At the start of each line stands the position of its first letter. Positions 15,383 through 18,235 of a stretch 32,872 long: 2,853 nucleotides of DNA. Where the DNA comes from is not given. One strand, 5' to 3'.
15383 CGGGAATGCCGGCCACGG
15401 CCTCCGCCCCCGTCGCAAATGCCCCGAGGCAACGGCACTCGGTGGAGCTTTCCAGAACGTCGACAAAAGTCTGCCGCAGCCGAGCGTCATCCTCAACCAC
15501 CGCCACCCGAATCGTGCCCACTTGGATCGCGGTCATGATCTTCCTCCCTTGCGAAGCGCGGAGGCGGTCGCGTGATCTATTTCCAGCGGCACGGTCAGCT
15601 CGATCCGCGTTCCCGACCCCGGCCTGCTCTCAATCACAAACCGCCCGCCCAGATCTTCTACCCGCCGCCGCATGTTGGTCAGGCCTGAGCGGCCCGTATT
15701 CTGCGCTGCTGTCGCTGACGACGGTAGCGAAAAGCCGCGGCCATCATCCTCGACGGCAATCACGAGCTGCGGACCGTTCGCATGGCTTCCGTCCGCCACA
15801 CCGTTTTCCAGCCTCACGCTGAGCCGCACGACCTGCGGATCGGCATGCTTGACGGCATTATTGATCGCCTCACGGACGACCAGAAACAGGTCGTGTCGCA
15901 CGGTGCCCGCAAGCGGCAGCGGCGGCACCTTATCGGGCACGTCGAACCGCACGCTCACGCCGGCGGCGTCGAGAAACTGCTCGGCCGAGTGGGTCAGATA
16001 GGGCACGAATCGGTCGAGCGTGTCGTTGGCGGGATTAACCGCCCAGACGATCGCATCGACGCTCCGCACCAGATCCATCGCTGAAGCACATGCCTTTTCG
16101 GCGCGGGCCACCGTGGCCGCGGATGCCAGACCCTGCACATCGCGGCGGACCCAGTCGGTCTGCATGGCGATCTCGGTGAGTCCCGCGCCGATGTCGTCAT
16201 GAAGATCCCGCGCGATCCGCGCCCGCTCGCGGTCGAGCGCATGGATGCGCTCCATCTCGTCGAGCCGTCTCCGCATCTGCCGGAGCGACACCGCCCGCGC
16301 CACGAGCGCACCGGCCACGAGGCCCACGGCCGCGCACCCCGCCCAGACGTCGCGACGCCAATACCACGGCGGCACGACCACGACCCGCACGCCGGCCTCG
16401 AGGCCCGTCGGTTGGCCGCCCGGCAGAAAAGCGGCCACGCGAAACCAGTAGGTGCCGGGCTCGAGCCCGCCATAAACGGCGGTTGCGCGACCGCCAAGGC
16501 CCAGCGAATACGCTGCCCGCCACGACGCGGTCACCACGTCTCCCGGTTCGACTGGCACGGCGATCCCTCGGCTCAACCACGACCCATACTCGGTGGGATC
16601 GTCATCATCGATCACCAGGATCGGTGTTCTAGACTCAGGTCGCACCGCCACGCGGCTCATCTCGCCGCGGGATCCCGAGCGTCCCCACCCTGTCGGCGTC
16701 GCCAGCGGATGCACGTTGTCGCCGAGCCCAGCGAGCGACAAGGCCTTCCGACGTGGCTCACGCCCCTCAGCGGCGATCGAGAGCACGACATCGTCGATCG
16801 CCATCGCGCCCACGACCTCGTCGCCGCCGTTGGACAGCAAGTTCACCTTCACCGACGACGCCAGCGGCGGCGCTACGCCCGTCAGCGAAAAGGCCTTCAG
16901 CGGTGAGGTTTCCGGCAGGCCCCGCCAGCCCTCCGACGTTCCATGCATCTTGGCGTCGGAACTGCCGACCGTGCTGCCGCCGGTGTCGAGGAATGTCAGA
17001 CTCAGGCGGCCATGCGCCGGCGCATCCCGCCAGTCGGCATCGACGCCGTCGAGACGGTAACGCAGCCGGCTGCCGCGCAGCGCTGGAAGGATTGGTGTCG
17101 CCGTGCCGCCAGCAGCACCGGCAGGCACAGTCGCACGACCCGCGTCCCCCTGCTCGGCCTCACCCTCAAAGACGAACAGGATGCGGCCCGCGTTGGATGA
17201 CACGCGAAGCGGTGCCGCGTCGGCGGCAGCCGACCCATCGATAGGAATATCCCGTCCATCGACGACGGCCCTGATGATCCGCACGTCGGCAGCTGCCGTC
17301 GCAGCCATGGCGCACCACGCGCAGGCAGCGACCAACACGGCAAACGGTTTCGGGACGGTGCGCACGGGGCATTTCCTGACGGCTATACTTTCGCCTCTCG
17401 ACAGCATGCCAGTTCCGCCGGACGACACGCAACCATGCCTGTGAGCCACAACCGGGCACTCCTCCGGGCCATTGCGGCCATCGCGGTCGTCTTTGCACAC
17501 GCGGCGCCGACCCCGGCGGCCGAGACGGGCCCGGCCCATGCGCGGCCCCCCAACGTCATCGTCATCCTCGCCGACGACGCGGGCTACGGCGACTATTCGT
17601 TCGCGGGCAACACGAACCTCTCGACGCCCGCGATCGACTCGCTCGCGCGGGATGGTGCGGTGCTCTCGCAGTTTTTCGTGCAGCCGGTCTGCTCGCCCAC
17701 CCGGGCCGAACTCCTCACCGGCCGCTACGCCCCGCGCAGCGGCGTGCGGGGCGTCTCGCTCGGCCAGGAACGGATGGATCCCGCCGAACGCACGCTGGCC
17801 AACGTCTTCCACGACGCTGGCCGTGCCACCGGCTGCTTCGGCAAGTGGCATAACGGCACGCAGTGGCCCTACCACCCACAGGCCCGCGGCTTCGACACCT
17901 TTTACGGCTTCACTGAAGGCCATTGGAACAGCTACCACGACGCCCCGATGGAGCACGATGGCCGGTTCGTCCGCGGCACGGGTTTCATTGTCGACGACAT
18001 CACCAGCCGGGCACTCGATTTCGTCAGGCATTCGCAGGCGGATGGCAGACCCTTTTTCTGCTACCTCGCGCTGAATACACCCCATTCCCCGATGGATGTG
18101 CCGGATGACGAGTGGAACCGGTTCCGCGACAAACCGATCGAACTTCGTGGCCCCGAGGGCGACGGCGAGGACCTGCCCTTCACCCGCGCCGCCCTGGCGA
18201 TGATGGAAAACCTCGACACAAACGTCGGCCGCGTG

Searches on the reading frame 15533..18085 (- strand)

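Call 4: search_protein_families(library=pfam, proteins=[window:15533-18085:-], max_evalue=0.01)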
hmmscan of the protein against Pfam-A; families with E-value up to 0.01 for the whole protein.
window:15533-18085:- (850 aa): 3 families
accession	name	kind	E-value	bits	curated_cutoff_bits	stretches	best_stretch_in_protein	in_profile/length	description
PF02518.31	HATPase_c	-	5.5e-14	53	26.4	1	731-835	4-110/111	Histidine kinase-, DNA gyrase B-, and HSP90-like ATPase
PF07730.19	HisKA_3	-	1.5e-11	45.1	24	1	620-676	1-59/68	Histidine kinase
PF13581.12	HATPase_c_2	-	6.7e-06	26.6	27.4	1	729-797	28-91/127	Histidine kinase-like ATPase domain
